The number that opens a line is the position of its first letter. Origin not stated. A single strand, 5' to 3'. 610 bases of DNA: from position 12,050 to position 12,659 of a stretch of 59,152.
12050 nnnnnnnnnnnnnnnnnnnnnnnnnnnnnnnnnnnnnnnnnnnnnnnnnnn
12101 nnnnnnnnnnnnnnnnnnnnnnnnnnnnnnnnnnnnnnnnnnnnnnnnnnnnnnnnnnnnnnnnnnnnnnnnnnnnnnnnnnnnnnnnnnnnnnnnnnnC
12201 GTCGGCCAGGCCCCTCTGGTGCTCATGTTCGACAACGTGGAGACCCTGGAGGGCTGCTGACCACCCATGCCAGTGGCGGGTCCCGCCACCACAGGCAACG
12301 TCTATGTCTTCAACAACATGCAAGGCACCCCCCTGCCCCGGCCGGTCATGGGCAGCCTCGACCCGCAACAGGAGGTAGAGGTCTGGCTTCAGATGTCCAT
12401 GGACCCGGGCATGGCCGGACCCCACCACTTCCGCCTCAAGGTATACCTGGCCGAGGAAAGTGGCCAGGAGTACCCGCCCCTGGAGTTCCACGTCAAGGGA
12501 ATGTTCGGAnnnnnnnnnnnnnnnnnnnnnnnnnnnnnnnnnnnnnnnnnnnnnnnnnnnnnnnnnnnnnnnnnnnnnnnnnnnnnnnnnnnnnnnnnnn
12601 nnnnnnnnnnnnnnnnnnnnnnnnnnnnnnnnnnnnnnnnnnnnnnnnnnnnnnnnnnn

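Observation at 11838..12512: In-frame UGA followed by a SECIS-like hairpin in a DUF1573-like membrane protein: candidate selenoprotein (Cys-Sec pair) in the copper regulon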

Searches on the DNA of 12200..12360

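Call 30: search_rna_families(source=window, start=12200, end=12360, threshold=evalue, max_evalue=10, show_alignments=3)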
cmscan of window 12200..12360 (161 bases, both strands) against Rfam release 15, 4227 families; matches with E-value up to 10: 1.
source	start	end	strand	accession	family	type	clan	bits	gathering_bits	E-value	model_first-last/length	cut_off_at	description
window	12200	12273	-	RF01946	KCNQ1OT1_1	Gene; lncRNA;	-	4.3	70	2.5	1-73/464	3'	KCNQ1 overlapping transcript 1 conserved region 1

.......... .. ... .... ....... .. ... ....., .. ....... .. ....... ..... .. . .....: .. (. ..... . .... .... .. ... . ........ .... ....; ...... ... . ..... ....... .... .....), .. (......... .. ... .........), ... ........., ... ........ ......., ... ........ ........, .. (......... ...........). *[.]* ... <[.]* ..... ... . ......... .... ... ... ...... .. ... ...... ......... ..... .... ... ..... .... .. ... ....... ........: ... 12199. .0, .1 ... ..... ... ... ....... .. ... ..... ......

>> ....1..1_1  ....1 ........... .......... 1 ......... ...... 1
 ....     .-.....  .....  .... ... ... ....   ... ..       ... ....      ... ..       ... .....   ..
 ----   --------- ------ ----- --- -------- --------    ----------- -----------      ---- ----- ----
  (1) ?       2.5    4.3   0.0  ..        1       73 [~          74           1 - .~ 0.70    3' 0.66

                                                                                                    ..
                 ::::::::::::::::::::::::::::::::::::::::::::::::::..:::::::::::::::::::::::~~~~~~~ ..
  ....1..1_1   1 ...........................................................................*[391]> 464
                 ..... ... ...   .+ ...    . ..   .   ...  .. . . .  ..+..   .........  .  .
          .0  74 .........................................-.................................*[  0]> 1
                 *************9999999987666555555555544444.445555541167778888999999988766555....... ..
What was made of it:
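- Rfam has no match (call 30).
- Tried and rejected: Rfam scan of 12200-12360 at E up to 10 found no SECIS family, only a spurious lncRNA hit (call 30).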

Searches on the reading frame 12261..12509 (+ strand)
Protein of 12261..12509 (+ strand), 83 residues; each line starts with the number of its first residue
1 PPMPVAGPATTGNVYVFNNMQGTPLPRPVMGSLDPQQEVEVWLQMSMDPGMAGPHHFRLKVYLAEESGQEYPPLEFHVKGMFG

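Call 41: search_protein_representatives(protein=window:12261-12509:+)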
Query: 83 residues. Proteins with E-value up to 0.001 (for the whole library): 9; up to 1e-10: 4; up to 1e-30: 0. The best 9 are listed.
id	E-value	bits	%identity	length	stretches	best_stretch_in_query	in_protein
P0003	1.4e-22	95.7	56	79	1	5-83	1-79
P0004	1.9e-21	92.1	51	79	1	5-83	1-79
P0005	3.9e-18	81.5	49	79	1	5-83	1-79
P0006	9.2e-11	58.0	44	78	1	6-82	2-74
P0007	4.6e-10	55.7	44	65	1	20-83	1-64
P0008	9.3e-08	48.4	46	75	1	5-82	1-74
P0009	5.5e-07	45.9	45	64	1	28-83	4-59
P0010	1.1e-06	44.9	45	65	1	24-83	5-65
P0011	6.9e-05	39.2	33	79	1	5-80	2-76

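Call 43: find_encoding_contigs(protein=P0003, flank=10000, max_places=4)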
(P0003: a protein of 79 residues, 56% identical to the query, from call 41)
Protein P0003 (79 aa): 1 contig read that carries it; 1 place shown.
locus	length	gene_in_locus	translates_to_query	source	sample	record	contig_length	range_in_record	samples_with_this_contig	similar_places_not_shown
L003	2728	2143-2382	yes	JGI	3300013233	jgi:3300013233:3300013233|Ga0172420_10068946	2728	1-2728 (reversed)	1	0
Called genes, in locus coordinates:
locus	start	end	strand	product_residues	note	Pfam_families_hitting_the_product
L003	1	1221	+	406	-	?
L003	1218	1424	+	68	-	-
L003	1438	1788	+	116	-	-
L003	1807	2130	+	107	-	-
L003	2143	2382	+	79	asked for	-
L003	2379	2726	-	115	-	?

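Call 44: find_encoding_contigs(protein=P0004, flank=10000, max_places=4)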
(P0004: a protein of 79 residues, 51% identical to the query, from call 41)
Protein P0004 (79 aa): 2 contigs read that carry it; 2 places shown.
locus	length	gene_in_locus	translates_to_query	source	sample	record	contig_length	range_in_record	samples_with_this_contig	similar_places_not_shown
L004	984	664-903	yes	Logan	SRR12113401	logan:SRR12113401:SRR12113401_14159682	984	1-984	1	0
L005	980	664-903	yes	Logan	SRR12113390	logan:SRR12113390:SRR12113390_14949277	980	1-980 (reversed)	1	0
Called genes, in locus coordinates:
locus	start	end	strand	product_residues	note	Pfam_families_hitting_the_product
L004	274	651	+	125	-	-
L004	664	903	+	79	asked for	-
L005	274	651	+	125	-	-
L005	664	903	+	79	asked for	-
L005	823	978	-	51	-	?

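Call 49: find_encoding_contigs(protein=P0005, flank=10000, max_places=4)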
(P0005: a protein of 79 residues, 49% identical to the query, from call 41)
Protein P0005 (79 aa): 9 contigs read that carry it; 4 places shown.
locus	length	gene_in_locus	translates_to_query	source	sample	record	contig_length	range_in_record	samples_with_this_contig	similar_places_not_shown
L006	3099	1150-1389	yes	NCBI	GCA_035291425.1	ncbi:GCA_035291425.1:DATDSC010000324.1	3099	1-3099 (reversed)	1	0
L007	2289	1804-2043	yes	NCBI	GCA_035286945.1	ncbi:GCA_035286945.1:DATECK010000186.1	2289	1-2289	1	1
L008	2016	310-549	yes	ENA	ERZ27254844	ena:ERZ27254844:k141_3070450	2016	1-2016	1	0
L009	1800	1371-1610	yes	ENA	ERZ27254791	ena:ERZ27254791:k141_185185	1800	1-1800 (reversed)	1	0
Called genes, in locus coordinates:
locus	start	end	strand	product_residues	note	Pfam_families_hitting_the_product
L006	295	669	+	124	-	PF13798:PCYCGC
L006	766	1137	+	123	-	-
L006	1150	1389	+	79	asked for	-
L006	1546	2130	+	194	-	PF00872:Transposase_mut (weak)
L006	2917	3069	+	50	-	-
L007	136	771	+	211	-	-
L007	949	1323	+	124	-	PF13798:PCYCGC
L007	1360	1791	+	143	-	-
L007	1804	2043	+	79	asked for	-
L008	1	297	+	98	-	?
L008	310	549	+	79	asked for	-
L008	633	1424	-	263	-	PF00106:adh_short, PF08659:KR (weak), PF13561:adh_short_C2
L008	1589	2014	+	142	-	?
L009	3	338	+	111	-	?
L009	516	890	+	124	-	PF13798:PCYCGC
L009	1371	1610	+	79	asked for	-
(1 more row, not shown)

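Call 50: find_encoding_contigs(protein=P0006, flank=10000, max_places=4)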
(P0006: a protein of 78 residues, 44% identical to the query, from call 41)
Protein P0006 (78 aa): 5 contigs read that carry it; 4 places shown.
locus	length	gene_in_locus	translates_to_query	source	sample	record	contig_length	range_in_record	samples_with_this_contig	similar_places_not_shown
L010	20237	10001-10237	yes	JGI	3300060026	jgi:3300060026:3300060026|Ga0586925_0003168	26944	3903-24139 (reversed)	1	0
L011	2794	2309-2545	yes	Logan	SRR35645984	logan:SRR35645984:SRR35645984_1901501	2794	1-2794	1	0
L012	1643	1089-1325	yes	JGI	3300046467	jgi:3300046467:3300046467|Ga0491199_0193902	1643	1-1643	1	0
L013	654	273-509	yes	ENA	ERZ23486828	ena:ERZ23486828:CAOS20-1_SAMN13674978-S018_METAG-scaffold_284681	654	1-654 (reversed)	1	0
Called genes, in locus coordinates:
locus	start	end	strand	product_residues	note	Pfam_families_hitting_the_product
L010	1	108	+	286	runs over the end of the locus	PF00941:FAD_binding_5, PF03450:CO_deh_flav_C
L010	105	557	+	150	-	PF10604:Polyketide_cyc2 (weak), PF11485:STK_08120-like (weak), PF06240:COXG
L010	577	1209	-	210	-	PF00578:AhpC-TSA (weak), PF08534:Redoxin (weak)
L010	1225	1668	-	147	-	-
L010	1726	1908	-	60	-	-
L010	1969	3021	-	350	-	PF07355:GRDB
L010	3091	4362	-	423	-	PF09338:Gly_reductase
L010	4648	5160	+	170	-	PF02776:TPP_enzyme_N (weak)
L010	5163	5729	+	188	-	PF02775:TPP_enzyme_C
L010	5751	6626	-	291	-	PF00528:BPD_transp_1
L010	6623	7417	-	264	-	PF00528:BPD_transp_1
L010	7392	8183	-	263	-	PF00005:ABC_tran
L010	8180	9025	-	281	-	PF12974:Phosphonate-bd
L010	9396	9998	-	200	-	-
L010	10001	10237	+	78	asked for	-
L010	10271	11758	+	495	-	PF11074:DUF2779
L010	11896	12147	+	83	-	-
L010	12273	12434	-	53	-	-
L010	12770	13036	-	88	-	-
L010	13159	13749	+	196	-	PF02586:SRAP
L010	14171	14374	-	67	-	-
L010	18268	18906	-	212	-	PF00561:Abhydrolase_1, PF12146:Hydrolase_4 (weak), PF12697:Abhydrolase_6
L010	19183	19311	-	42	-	-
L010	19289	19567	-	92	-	-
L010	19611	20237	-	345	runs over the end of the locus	PF08240:ADH_N, PF00107:ADH_zinc_N, PF13602:ADH_zinc_N_2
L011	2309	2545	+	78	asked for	-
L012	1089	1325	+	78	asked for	-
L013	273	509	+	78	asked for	-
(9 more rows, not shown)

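Call 51: find_encoding_contigs(protein=P0007, flank=10000, max_places=4)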
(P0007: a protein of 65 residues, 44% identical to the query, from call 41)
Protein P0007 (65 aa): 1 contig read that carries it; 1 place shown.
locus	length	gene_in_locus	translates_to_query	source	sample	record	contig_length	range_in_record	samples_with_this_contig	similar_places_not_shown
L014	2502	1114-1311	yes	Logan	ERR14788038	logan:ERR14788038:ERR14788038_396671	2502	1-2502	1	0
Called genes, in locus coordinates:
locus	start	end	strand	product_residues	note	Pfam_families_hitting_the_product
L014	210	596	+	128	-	-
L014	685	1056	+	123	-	-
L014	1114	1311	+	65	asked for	-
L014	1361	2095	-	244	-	PF04203:Sortase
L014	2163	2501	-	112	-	?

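Call 52: find_encoding_contigs(protein=P0008, flank=10000, max_places=4)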
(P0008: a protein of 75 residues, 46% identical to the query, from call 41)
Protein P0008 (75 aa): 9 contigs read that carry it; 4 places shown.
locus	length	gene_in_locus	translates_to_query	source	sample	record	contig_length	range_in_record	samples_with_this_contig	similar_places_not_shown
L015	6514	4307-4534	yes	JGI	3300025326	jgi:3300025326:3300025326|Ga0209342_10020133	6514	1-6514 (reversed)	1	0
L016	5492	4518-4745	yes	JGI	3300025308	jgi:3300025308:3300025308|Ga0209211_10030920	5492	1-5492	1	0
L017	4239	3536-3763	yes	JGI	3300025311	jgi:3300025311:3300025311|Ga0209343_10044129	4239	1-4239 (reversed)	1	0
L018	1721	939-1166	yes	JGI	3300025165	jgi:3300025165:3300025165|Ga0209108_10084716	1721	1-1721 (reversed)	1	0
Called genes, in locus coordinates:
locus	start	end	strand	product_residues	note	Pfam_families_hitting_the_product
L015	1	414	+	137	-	?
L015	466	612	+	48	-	PF04945:YHS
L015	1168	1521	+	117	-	PF01521:Fe-S_biosyn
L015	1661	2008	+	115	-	PF13473:Cupredoxin_1 (weak)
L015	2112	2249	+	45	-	-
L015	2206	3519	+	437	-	PF12801:Fer4_5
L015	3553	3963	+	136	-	PF13798:PCYCGC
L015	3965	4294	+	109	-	-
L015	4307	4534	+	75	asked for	-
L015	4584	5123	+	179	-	-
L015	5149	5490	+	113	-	-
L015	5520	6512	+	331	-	?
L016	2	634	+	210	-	?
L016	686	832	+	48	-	PF04945:YHS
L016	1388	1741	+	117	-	PF01521:Fe-S_biosyn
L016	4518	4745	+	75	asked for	-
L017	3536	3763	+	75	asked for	-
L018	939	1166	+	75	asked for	-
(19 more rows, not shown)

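Call 57: find_encoding_contigs(protein=P0009, flank=10000, max_places=4)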
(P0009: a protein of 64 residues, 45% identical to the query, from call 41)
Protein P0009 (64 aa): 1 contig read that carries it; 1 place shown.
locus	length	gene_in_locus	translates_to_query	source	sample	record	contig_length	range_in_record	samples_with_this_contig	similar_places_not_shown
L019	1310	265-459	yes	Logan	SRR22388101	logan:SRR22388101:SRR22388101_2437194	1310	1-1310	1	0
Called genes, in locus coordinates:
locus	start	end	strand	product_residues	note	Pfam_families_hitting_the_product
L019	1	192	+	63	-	?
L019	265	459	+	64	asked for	-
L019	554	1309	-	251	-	?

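Call 58: find_encoding_contigs(protein=P0010, flank=10000, max_places=4)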
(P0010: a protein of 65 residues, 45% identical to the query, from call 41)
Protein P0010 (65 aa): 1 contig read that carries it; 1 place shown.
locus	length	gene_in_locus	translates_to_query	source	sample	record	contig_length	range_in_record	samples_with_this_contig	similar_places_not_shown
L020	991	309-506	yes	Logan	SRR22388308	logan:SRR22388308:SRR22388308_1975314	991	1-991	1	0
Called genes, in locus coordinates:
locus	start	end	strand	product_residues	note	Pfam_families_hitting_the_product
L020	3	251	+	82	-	?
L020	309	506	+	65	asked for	-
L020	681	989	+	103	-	?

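Call 59: find_encoding_contigs(protein=P0011, flank=10000, max_places=4)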
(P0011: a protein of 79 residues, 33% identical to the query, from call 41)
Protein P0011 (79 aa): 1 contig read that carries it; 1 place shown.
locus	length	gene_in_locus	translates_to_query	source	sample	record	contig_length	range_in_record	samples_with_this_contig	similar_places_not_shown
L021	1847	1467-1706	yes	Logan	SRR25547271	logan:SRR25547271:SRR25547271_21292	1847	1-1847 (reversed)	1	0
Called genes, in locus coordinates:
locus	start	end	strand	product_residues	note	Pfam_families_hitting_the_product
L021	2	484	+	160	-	?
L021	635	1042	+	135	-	PF13798:PCYCGC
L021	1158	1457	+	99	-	-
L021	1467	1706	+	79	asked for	-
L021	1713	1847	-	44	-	?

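Call 108: search_protein_families(library=ncbifam, proteins=[L015:2206-3519:+, L015:3553-3963:+, L015:1661-2008:+, L015:1168-1521:+, L015:4584-5123:+, L015:5149-5490:+], max_evalue=0.001)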
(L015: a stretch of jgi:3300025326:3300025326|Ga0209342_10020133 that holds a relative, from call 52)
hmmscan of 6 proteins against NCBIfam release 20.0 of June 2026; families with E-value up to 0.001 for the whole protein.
L015:2206-3519:+ (437 aa): 2 families
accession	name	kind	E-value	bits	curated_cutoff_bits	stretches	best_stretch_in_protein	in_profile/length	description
TIGR02163.1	napH_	subfamily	1.9e-09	37.5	213.05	1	73-227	69-243/255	NapH/MauN family ferredoxin-type protein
NF007013.0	PRK09477.1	equivalog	1.4e-07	30.9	234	1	156-227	185-266/286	quinol dehydrogenase ferredoxin subunit NapH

L015:3553-3963:+ (136 aa): 1 family
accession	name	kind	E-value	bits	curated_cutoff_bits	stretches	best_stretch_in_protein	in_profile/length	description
NF041379.1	OS_HP4_CYCXC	equivalog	2.8e-15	56.1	90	1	38-122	12-89/90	CYCXC family (seleno)protein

L015:1661-2008:+ (115 aa): 5 families
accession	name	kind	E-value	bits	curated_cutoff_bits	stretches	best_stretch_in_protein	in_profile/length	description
TIGR04246.1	nitrous_NosZ_Gp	equivalog_domain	1.3e-12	46.8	625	1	25-114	485-577/578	Sec-dependent nitrous-oxide reductase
NF052460.1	L-NosZ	equivalog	8.3e-08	31.2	700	1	35-114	389-479/480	clade III lactonase-type nitrous-oxide reductase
TIGR04244.1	nitrous_NosZ_RR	equivalog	1.9e-07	30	625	1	39-114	549-627/627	TAT-dependent nitrous-oxide reductase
TIGR02866.1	CoxB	equivalog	3.3e-07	30.1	147.7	1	40-113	119-191/202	cytochrome c oxidase subunit II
NF050117.1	aa3_CtaC_Actin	exception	1.7e-05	24.2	250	1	39-107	159-226/244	aa3-type cytochrome oxidase subunit II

L015:1168-1521:+ (117 aa): 8 families
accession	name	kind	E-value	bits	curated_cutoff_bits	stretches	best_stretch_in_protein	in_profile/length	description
TIGR00049.1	TIGR00049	subfamily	8.1e-25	87.1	58.8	1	8-112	1-102/106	iron-sulfur cluster assembly accessory protein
NF010147.0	PRK13623.1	equivalog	1.5e-20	73.5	117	1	5-112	7-111/115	iron-sulfur cluster insertion protein ErpA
TIGR02011.1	IscA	equivalog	4.9e-19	68.5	150.6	1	9-112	2-101/105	iron-sulfur cluster assembly protein IscA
NF007049.0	PRK09502.1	equivalog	1.6e-18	66.8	181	1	7-112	2-103/107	iron-sulfur cluster assembly protein IscA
TIGR01997.1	sufA_proteo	equivalog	4.3e-18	65.4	136.2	1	8-112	3-103/107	Fe-S cluster assembly scaffold SufA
NF007050.0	PRK09504.1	equivalog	6.9e-13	48.7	161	1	7-112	17-118/122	Fe-S cluster assembly scaffold SufA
NF038090.1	IscA_HesB_Se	subfamily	6.8e-07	29.5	85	1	9-111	3-100/101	IscA/HesB family protein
TIGR03341.1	YhgI_GntY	equivalog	0.00083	19.2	269.35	1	8-104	1-95/190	Fe-S biogenesis protein NfuA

L015:4584-5123:+ (179 aa): 0 families

L015:5149-5490:+ (113 aa): 1 family
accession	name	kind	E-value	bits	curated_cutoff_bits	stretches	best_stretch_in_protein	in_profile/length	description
NF038353.1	FxLYD_dom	domain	1e-08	35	23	1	45-109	3-68/71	FxLYD domain-containing protein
